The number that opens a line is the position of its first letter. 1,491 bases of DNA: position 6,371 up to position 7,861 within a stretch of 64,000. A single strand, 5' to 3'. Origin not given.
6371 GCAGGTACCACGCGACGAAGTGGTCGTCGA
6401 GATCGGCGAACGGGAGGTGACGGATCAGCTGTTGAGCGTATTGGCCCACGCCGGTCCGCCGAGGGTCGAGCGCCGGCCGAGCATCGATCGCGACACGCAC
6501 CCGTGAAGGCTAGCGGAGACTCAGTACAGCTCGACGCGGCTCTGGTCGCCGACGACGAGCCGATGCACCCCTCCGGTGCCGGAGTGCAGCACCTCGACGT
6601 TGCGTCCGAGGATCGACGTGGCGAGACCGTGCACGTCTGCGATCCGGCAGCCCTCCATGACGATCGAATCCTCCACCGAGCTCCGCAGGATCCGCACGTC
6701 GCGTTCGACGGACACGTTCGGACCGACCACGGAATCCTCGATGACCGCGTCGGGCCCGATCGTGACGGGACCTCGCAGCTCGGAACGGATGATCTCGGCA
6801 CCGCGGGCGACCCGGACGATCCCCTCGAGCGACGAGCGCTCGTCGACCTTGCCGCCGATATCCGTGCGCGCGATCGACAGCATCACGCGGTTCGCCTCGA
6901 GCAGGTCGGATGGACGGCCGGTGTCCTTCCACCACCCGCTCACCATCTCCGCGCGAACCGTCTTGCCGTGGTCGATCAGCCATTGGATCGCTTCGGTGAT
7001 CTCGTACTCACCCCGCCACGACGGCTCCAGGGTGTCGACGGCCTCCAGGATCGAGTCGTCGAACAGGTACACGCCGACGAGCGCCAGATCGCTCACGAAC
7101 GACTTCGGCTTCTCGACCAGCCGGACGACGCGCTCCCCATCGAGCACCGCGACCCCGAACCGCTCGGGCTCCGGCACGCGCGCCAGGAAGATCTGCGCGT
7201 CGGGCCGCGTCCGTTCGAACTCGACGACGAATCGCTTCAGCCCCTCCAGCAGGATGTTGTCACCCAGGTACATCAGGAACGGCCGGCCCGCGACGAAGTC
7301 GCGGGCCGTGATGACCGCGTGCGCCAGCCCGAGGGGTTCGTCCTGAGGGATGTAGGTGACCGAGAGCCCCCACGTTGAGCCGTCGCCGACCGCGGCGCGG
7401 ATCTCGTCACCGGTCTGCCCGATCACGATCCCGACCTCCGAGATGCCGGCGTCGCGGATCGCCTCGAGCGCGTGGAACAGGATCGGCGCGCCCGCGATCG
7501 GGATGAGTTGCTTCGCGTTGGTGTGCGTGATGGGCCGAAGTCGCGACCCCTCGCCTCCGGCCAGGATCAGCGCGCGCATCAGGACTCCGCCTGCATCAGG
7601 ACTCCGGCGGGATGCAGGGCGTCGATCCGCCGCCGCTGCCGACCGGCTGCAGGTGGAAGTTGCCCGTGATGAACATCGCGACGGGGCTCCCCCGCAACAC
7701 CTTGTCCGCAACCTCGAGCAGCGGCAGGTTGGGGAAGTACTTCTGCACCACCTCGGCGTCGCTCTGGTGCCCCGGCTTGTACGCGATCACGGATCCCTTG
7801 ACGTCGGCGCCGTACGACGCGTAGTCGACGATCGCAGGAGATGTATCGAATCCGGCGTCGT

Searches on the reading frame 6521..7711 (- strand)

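Call 74: search_protein_families(library=pfam, proteins=[window:6521-7711:-], max_evalue=0.0001)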
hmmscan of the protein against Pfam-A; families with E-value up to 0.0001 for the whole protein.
window:6521-7711:- (396 aa): 4 families
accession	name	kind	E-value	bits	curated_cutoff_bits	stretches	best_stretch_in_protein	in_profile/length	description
PF00483.29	NTP_transferase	-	5.2e-51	174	21.2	1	47-276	2-241/245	Nucleotidyl transferase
PF12804.13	NTP_transf_3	-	3e-10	40.9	27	1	47-156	1-100/160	MobA-like NTP transferase domain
PF25084.1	LbH_EIF2B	-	2.5e-06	27.9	54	1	299-377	10-84/105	EIF2B subunit epsilon LbH domain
PF24894.1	Hexapep_GlmU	-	6.1e-06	26.7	23.3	0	301-342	26-67/104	GlmU-like, C-terminal hexapeptide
